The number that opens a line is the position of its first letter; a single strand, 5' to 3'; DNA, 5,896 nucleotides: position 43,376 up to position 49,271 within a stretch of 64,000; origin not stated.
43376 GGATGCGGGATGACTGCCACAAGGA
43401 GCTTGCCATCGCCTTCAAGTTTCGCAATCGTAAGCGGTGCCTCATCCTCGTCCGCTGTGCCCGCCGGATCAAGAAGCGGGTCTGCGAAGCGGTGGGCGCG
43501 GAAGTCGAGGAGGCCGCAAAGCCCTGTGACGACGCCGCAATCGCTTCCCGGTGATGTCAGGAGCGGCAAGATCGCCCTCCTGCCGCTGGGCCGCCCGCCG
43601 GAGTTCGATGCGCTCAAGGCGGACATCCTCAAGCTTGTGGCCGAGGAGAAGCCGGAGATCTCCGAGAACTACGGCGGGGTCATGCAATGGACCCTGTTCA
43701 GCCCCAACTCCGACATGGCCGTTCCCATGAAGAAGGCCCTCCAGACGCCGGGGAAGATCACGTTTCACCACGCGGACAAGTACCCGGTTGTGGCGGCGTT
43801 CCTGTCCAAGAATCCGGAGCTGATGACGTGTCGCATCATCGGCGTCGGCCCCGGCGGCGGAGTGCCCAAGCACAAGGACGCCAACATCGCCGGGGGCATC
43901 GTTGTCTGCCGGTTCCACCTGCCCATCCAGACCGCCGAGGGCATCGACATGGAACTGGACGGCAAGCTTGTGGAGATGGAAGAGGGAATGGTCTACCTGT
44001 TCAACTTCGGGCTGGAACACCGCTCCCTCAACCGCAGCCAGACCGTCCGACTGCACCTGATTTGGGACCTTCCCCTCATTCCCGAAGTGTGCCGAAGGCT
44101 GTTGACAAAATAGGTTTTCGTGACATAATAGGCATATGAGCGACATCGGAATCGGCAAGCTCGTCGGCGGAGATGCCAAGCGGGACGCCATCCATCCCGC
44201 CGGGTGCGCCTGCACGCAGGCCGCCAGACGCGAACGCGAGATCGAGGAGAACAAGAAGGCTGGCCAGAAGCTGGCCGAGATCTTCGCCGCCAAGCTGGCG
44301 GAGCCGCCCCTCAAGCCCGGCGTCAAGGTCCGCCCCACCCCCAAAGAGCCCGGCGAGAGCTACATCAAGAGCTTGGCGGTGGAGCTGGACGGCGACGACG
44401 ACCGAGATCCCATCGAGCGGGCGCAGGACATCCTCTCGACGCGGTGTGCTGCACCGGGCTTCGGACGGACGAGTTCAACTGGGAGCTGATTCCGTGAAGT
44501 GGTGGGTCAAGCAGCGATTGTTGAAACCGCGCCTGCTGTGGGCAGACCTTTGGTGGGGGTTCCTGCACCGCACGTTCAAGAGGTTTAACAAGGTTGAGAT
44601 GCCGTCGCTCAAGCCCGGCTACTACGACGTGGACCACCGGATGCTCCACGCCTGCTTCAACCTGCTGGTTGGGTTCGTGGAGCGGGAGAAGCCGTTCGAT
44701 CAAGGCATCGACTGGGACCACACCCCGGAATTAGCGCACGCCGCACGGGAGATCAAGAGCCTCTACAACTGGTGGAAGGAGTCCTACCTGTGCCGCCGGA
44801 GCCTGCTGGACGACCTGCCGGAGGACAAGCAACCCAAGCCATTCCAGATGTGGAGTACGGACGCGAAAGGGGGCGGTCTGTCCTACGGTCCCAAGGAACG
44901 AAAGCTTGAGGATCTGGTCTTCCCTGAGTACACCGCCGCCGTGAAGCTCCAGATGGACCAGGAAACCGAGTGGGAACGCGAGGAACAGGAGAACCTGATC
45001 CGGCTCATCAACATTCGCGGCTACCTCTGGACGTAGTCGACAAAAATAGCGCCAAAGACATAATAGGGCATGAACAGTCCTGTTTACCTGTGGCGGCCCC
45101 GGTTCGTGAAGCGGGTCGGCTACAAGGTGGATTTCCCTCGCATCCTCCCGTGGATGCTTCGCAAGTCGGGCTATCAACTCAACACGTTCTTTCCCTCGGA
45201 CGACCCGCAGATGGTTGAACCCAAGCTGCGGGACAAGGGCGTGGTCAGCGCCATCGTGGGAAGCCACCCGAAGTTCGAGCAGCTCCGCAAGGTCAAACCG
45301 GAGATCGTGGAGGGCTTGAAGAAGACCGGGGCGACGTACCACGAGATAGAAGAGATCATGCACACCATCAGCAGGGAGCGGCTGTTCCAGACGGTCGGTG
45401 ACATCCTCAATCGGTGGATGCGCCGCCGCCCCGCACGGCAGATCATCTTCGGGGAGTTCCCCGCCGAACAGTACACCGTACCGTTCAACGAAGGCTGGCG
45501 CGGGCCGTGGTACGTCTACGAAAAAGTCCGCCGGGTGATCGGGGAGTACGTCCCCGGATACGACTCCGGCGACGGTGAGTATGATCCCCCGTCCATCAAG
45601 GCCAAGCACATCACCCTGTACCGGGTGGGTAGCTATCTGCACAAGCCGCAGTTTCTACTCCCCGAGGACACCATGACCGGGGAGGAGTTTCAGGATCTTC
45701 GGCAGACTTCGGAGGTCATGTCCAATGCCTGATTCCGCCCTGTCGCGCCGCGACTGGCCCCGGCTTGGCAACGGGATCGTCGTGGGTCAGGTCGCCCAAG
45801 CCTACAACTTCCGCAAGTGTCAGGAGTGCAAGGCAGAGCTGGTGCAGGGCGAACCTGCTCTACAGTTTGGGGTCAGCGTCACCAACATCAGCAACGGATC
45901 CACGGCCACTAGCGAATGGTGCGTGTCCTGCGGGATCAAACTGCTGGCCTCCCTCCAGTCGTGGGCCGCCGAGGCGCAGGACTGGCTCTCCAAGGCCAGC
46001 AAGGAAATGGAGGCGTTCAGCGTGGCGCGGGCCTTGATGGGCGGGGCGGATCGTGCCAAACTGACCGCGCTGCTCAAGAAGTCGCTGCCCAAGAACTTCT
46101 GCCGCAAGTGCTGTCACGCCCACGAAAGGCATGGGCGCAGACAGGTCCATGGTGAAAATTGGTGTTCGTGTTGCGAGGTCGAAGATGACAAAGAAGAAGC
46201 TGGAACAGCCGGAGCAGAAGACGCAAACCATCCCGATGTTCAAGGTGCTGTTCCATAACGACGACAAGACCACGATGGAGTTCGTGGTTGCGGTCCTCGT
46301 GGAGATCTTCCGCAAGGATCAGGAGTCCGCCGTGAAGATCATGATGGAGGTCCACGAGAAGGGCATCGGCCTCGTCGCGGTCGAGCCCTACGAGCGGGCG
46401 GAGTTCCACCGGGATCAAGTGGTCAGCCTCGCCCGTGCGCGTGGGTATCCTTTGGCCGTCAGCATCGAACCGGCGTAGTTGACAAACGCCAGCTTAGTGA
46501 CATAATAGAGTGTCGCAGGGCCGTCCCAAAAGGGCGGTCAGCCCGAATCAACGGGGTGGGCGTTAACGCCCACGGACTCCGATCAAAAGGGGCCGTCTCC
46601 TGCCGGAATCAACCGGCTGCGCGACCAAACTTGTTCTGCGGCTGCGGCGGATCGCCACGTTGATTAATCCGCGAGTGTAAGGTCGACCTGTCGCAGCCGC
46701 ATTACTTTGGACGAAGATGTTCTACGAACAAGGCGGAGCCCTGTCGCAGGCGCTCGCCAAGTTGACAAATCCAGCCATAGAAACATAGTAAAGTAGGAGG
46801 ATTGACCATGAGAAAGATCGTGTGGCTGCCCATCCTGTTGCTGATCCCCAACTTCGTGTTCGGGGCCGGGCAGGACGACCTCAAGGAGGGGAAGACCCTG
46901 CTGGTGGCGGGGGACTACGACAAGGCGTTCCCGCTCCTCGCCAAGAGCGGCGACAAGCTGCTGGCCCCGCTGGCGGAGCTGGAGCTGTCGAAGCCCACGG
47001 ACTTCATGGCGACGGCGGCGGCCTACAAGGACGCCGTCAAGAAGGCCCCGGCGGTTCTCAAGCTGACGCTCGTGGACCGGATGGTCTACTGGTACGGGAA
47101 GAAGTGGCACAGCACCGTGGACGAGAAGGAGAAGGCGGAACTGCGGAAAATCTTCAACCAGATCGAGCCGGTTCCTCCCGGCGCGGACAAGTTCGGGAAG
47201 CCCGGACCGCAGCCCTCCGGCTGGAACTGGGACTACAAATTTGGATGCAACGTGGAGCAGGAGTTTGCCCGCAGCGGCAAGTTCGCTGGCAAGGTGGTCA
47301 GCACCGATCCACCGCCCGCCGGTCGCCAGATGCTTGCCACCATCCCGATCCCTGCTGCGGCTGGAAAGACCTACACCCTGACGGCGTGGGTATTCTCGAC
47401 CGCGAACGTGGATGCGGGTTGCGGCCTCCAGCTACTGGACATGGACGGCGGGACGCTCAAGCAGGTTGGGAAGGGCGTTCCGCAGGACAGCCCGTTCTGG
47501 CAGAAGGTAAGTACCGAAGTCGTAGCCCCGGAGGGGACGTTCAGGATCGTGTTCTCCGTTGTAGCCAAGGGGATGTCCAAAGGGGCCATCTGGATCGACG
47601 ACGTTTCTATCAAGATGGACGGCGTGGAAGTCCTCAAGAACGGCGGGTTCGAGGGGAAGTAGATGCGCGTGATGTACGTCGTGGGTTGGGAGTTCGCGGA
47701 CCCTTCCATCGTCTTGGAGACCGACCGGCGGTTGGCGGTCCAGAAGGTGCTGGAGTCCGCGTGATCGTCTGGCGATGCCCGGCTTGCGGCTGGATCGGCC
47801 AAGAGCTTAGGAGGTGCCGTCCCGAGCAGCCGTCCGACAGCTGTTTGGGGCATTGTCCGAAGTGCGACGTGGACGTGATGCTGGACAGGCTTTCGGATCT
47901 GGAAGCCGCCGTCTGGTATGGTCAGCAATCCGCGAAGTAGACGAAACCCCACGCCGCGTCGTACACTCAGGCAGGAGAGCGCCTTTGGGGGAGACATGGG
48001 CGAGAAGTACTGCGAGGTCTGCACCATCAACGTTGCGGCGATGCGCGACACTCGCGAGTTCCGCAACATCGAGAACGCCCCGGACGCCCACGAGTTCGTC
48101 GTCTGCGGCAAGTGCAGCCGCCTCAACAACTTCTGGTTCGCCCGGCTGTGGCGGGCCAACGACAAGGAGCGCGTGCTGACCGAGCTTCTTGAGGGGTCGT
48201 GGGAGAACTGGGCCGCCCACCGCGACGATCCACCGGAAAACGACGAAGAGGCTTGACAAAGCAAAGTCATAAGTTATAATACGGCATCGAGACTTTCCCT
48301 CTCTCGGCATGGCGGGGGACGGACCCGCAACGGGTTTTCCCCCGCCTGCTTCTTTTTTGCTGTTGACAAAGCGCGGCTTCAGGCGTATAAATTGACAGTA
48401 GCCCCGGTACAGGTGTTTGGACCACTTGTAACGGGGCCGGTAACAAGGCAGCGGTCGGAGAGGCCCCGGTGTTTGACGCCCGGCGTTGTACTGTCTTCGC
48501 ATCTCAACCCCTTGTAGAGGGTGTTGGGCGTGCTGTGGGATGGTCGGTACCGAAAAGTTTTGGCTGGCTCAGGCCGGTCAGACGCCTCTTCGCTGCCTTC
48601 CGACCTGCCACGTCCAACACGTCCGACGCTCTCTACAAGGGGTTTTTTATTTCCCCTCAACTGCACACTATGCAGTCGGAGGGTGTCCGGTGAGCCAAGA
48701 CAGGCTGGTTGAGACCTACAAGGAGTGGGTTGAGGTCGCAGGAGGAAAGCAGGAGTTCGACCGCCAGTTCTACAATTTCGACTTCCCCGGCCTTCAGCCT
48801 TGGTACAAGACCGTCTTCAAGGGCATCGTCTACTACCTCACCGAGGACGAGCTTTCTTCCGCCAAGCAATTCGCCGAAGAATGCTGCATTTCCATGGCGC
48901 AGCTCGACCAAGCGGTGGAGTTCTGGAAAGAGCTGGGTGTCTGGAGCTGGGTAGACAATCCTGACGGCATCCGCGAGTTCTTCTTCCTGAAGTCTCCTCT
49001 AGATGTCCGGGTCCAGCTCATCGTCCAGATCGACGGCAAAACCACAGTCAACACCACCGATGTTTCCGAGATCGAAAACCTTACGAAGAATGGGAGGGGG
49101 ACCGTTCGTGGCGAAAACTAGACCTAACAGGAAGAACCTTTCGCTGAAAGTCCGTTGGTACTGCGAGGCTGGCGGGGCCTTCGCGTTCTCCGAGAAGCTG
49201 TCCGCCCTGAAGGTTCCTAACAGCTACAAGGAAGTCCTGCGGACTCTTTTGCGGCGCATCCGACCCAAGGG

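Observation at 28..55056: Genome-wide network of a 17-bp palindromic operator (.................)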

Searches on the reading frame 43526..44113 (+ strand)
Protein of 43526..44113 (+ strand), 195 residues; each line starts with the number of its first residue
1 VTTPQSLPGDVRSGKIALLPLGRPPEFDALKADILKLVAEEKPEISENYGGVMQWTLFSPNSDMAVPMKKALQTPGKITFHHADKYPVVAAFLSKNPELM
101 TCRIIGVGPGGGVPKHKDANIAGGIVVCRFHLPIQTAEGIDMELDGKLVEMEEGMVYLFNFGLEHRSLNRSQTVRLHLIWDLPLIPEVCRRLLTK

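Call 67: search_protein_families(library=pfam, proteins=[window:43526-44113:+], max_evalue=0.01)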
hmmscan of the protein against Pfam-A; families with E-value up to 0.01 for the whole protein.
window:43526-44113:+ (195 aa): 2 families
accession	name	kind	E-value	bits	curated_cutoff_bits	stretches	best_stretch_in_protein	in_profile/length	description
PF05118.21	Asp_Arg_Hydrox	-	4.8e-12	46.4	22.6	1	71-182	41-154/157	Aspartyl/Asparaginyl beta-hydroxylase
PF07883.17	Cupin_2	-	0.0012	19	27.2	1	141-180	30-68/70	Cupin domain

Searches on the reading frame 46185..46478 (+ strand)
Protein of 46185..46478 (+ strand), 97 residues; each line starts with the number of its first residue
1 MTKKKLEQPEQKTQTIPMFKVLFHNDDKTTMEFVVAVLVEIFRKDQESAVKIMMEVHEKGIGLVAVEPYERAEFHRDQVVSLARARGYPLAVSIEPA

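Call 67: search_protein_families(library=pfam, proteins=[window:46185-46478:+], max_evalue=0.01)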
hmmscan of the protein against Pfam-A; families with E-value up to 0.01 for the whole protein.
window:46185-46478:+ (97 aa): 1 family
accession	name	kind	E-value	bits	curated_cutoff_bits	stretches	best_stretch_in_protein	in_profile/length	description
PF02617.22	ClpS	-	6e-27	93.7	23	1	17-92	4-79/80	ATP-dependent Clp protease adaptor protein ClpS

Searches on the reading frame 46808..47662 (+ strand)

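Call 67: search_protein_families(library=pfam, proteins=[window:46808-47662:+], max_evalue=0.01)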
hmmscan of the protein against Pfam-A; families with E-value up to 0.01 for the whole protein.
window:46808-47662:+ (284 aa): 1 family
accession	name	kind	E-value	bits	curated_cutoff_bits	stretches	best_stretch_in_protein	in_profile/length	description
PF00629.30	MAM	-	0.0011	19.2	26.4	1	187-269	71-153/158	MAM domain, meprin/A5/mu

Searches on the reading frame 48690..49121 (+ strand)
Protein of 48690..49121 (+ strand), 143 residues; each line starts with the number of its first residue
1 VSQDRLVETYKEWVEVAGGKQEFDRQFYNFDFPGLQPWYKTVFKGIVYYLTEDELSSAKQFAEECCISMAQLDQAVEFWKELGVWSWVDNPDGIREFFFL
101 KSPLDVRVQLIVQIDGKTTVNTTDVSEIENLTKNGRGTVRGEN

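Call 21: search_protein_families(library=phrogs, proteins=[window:48690-49121:+], max_evalue=0.001)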
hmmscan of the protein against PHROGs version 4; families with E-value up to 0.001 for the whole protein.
window:48690-49121:+ (143 aa): 0 families

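Call 22: search_protein_families(library=pfam, proteins=[window:48690-49121:+], max_evalue=0.01)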
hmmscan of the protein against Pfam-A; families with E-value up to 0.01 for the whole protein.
window:48690-49121:+ (143 aa): 1 family
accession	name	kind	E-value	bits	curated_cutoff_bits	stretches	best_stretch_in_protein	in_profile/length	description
PF25062.1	ARM_TT21_N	-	0.0079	16.4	40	0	46-133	1-87/222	Tetratricopeptide repeat protein 21 N-terminal ARM repeat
